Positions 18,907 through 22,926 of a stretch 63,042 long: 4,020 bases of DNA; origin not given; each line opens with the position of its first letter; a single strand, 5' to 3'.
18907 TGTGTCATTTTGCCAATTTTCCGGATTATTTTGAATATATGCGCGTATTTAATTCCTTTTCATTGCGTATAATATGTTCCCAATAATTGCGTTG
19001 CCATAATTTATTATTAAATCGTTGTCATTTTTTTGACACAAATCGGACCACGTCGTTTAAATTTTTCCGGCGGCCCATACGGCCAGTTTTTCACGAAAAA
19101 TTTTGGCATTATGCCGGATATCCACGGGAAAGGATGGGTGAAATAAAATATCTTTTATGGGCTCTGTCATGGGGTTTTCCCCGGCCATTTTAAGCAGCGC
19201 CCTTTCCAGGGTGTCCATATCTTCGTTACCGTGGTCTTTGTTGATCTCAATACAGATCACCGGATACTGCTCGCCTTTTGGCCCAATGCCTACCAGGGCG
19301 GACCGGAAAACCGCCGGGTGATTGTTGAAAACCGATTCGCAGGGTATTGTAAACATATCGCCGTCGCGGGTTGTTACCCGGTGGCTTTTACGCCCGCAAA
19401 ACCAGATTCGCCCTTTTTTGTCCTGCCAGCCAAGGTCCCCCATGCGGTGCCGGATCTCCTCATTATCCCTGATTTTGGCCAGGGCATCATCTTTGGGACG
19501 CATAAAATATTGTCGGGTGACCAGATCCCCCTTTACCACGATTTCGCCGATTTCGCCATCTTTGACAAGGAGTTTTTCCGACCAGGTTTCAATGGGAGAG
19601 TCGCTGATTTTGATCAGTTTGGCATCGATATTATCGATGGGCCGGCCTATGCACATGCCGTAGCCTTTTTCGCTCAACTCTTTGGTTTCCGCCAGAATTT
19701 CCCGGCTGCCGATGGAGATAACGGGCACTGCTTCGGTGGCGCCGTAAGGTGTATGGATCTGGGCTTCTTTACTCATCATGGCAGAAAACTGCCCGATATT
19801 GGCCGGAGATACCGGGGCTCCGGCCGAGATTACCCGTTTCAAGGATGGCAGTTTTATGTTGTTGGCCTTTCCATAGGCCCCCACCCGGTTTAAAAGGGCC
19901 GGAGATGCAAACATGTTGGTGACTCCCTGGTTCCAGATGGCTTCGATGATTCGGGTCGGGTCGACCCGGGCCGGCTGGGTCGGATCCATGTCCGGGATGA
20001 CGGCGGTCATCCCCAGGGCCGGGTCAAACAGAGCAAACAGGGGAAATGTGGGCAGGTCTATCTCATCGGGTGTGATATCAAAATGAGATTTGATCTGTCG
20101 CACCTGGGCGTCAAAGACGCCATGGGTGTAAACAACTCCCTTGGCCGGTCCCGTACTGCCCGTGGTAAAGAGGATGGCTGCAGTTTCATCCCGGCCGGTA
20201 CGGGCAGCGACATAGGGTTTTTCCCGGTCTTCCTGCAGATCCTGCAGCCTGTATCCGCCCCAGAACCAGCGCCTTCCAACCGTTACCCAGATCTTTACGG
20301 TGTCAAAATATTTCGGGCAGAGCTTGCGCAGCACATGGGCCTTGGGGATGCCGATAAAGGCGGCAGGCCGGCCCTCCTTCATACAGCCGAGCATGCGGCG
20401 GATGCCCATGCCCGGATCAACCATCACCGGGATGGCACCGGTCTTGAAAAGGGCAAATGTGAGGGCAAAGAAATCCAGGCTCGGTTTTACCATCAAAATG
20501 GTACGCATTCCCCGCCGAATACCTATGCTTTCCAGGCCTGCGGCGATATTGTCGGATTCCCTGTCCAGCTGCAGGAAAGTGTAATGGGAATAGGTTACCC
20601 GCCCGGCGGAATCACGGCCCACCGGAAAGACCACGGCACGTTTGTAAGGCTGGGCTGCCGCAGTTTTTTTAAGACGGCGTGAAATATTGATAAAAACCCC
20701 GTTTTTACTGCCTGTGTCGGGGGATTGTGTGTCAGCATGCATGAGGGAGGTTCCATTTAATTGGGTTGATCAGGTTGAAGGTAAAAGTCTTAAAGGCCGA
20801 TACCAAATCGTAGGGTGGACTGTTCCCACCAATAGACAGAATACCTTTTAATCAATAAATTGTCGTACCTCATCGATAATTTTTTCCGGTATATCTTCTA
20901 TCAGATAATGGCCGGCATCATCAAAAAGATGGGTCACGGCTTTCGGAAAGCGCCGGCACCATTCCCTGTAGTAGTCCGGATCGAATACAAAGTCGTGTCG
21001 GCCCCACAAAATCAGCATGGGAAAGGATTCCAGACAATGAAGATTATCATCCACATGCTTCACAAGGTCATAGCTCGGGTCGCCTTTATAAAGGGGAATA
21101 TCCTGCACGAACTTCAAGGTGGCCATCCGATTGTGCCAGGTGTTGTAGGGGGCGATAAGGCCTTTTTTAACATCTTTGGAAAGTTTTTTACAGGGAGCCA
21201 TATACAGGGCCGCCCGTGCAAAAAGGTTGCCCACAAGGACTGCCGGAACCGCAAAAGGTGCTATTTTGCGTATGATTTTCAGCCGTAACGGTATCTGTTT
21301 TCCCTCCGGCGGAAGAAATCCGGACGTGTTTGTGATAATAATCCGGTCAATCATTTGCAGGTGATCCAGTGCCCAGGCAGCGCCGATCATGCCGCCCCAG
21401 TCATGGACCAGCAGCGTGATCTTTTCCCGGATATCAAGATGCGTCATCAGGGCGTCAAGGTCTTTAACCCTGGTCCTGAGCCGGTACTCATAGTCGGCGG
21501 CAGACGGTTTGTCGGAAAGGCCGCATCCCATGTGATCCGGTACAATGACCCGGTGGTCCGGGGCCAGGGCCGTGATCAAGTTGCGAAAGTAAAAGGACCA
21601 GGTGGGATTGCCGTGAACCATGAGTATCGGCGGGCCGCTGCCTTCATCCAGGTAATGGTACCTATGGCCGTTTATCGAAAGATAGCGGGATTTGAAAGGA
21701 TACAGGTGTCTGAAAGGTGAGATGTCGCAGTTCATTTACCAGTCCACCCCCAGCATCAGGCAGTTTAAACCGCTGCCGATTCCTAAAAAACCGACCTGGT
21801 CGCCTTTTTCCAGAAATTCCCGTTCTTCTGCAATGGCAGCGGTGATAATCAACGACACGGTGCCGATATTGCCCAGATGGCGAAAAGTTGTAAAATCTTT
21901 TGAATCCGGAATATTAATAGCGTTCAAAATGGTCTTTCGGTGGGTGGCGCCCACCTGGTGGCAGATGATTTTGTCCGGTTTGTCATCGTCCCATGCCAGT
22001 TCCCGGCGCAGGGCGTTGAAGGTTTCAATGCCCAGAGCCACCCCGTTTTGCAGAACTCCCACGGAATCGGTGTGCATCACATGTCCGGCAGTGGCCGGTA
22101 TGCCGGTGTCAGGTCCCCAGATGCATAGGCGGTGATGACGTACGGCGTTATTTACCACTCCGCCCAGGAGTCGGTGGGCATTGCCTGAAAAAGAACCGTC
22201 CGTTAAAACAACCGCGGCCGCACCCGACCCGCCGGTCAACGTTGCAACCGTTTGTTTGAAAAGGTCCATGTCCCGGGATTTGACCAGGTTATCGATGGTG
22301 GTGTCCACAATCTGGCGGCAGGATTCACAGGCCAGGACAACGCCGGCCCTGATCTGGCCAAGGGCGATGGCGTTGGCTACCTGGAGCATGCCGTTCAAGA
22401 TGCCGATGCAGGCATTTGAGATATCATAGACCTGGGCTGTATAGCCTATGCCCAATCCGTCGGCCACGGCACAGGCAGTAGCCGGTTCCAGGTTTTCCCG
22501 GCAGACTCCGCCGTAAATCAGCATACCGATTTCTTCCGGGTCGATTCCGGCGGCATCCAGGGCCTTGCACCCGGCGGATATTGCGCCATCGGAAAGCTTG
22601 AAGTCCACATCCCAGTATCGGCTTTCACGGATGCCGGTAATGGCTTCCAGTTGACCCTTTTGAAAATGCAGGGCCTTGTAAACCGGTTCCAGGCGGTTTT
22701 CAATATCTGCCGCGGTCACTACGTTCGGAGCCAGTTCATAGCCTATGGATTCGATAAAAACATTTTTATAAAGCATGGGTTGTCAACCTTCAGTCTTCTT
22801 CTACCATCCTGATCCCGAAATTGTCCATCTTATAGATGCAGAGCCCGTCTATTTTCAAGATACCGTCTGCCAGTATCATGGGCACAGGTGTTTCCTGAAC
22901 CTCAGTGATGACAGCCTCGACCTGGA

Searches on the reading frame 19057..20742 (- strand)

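Call 3: search_protein_families(library=pfam, proteins=[window:19057-20742:-])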
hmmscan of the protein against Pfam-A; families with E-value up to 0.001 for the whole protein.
window:19057-20742:- (561 aa): 1 family
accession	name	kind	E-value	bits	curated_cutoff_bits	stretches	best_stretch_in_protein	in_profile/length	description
PF00501.34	AMP-binding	-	1.7e-50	172.4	29.9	1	25-413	2-384/384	AMP-binding enzyme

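Call 4: search_protein_families(library=ncbifam, proteins=[window:19057-20742:-])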
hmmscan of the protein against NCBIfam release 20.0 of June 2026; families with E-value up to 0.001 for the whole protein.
window:19057-20742:- (561 aa): 92 families (the best 25 are shown)
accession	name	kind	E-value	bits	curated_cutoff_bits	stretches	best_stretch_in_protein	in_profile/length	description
NF006754.0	PRK09274.1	equivalog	2.7e-226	752.1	478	1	18-560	5-550/555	fatty acid CoA ligase family protein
NF045785.1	OlefBLtnSynShew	equivalog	2.9e-191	636.6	850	1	19-557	2-551/552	olefin beta-lactone synthetase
NF045786.1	OlefBLtnSynXan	equivalog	1.4e-187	624.4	900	1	18-558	1-542/544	olefin beta-lactone synthetase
NF004837.0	PRK06187.1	subfamily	1.6e-48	165.3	476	1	18-504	8-475/531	long-chain-fatty-acid--CoA ligase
TIGR01733.1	AA-adenyl-dom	subfamily_domain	1.3e-33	116.5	317.4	1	55-457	1-383/409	amino acid adenylation domain-containing protein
NF052269.1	Staph_lig_FadD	equivalog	5.9e-26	90.9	650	1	171-487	136-428/499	long-chain-fatty-acid--CoA ligase FadD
NF005676.0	PRK07470.1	equivalog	4.5e-25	88.3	774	1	18-512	20-489/544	acyl-CoA synthetase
NF006182.0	PRK08316.1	subfamily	5.9e-25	87.7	663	1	20-486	13-451/523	fatty acyl-CoA synthetase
NF006181.0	PRK08314.1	subfamily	7.1e-25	87.3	705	1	173-486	193-486/563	long-chain-fatty-acid--CoA ligase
NF005702.0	PRK07514.1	subfamily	1.5e-24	86.3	558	1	52-512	28-460/506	malonyl-CoA synthase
NF004114.0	PRK05605.1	equivalog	2.7e-24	85.4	766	1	177-512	213-529/575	long-chain-fatty-acid--CoA ligase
NF005857.1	PRK07786.1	exception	3.6e-23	81.8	733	1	44-503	25-465/513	fatty-acid--CoA ligase FadD5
NF009233.0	PRK12583.1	subfamily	7.2e-23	80.8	832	2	181-487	197-485/558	fatty acid CoA ligase family protein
TIGR01923.1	menE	equivalog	2.1e-22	79.6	330.15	1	55-510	1-407/442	o-succinylbenzoate--CoA ligase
TIGR03208.1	cyc_hxne_CoA_lg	equivalog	5.6e-22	78.2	792.3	1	20-486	24-473/538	cyclohexanecarboxylate-CoA ligase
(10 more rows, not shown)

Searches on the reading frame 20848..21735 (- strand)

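Call 3: search_protein_families(library=pfam, proteins=[window:20848-21735:-])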
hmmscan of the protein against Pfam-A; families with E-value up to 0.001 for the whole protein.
window:20848-21735:- (295 aa): 3 families
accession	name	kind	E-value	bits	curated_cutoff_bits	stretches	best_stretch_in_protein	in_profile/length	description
PF00561.26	Abhydrolase_1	-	3.1e-33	115.9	25.8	1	35-281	1-243/245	alpha/beta hydrolase fold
PF12697.13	Abhydrolase_6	-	1.1e-18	69.2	26.3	1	37-288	1-216/217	Alpha/beta hydrolase family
PF12146.15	Hydrolase_4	-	4.8e-12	46.1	27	1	37-281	7-237/239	Serine aminopeptidase, S33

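Call 4: search_protein_families(library=ncbifam, proteins=[window:20848-21735:-])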
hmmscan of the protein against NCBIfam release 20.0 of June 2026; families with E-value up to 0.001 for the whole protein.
window:20848-21735:- (295 aa): 20 families
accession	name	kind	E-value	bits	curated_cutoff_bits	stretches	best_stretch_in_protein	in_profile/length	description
NF002938.0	PRK03592.1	equivalog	4.3e-49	167.4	241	1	12-294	8-289/298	haloalkane dehalogenase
NF002873.0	PRK03204.1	equivalog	2.5e-40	138.6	466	1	1-287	1-278/286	haloalkane dehalogenase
NF002043.0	PRK00870.1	subfamily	1.7e-38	132.8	265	1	12-294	17-298/302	haloalkane dehalogenase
TIGR01250.1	pro_imino_pep_2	subfamily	7.6e-19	68.4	167.65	1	26-138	16-130/288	proline iminopeptidase-family hydrolase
TIGR03056.1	bchO_mg_che_rel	equivalog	3.8e-16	58.9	172.55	1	16-146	8-136/278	alpha/beta fold hydrolase BchO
NF050089.1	i_nPHAscl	equivalog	4.6e-16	58.7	300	2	22-137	5-117/288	intracellular short-chain-length polyhydroxyalkanoate depolymerase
NF045632.1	hydroxlase_HsaD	equivalog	4.3e-15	55.4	400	1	16-139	14-139/290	4,5:9,10-diseco-3-hydroxy-5,9,17-trioxoandrosta-1(10),2-diene-4-oate hydrolase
TIGR02427.1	protocat_pcaD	equivalog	1.2e-13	51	255.85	1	50-138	29-113/251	3-oxoadipate enol-lactonase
NF004514.1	PRK05855.1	equivalog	1.8e-13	50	455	1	32-138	20-123/578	SDR family oxidoreductase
NF045945.1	ProImpepLactob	equivalog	9.1e-13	48.3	400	1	34-136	27-130/293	proline iminopeptidase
NF045948.1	ProImpepThrmp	equivalog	2.8e-11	43.4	500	1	17-137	5-128/291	proline iminopeptidase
NF051487.1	bifunc_PcaCD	exception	5.4e-11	42.2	430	1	49-147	187-281/413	bifunctional 4-carboxymuconolactone decarboxylase/3-oxoadipate enol-lactonase PcaCD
TIGR03611.1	RutD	equivalog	6.3e-11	42.1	238.5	1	32-137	11-113/258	pyrimidine utilization protein D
TIGR03343.1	biphenyl_bphD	equivalog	1.6e-10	40.7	462.15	1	23-277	19-263/282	2-hydroxy-6-oxo-6-phenylhexa-2,4-dienoate hydrolase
NF051488.1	bifunc_PcaDC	exception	1.9e-10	40.5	390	1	47-144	25-118/375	bifunctional 3-oxoadipate enol-lactonase/4-carboxymuconolactone decarboxylase PcaDC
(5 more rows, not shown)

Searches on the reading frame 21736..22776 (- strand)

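Call 3: search_protein_families(library=pfam, proteins=[window:21736-22776:-])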
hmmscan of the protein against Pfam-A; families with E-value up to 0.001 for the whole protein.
window:21736-22776:- (346 aa): 3 families
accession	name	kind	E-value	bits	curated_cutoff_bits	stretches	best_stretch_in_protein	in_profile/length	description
PF08541.16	ACP_syn_III_C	-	1.9e-11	44.4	26.6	1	262-340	6-84/90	3-Oxoacyl-[acyl-carrier-protein (ACP)] synthase III C terminal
PF00108.29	Thiolase_N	-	1.4e-07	31.6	26.4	1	67-153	29-115/260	Thiolase, N-terminal domain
PF08545.16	ACP_syn_III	-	6.3e-05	23.2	24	1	117-194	1-64/80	3-Oxoacyl-[acyl-carrier-protein (ACP)] synthase III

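Call 4: search_protein_families(library=ncbifam, proteins=[window:21736-22776:-])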
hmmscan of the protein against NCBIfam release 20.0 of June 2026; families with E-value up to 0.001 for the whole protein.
window:21736-22776:- (346 aa): 13 families
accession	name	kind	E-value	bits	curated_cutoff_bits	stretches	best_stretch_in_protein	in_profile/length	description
NF006720.0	PRK09258.1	equivalog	3.9e-136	453.8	285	1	1-346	1-338/338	3-oxoacyl-ACP synthase III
NF006829.0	PRK09352.1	subfamily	1.3e-25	90.1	249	1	8-339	7-314/322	beta-ketoacyl-ACP synthase 3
NF004623.0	PRK05963.1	equivalog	2.5e-18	66.5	437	1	8-338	8-320/328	beta-ketoacyl-ACP synthase III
TIGR00747.1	fabH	subfamily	3.8e-16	59.1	292.1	1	8-338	5-314/322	beta-ketoacyl-ACP synthase III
NF005541.0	PRK07204.1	equivalog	1e-12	48.1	402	1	5-338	4-321/329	beta-ketoacyl-ACP synthase III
NF005308.0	PRK06840.1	equivalog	8.3e-09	34.9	315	1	5-179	4-170/339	3-oxoacyl-ACP synthase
NF006516.0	PRK08963.1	equivalog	4.8e-07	28.9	560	1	73-155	49-131/436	acetyl-CoA C-acyltransferase FadI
NF005703.0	PRK07515.1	equivalog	6e-07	28.7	304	1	61-156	96-189/373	beta-ketoacyl-ACP synthase III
NF003274.0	PRK04262.1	equivalog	3.7e-06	26.2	244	1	64-153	54-143/347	hydroxymethylglutaryl-CoA synthase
TIGR01930.1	AcCoA-C-Actrans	subfamily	3.8e-06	26.1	240.55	1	71-158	31-118/385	acetyl-CoA C-acyltransferase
TIGR02446.1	FadI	equivalog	3.9e-05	22.9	711.55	1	75-153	45-123/430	acetyl-CoA C-acyltransferase FadI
NF009519.0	PRK12880.1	equivalog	8.5e-05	22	436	1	24-151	23-148/353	beta-ketoacyl-ACP synthase III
NF006740.0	PRK09268.1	equivalog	0.00028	20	539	1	77-152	51-126/431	acetyl-CoA C-acetyltransferase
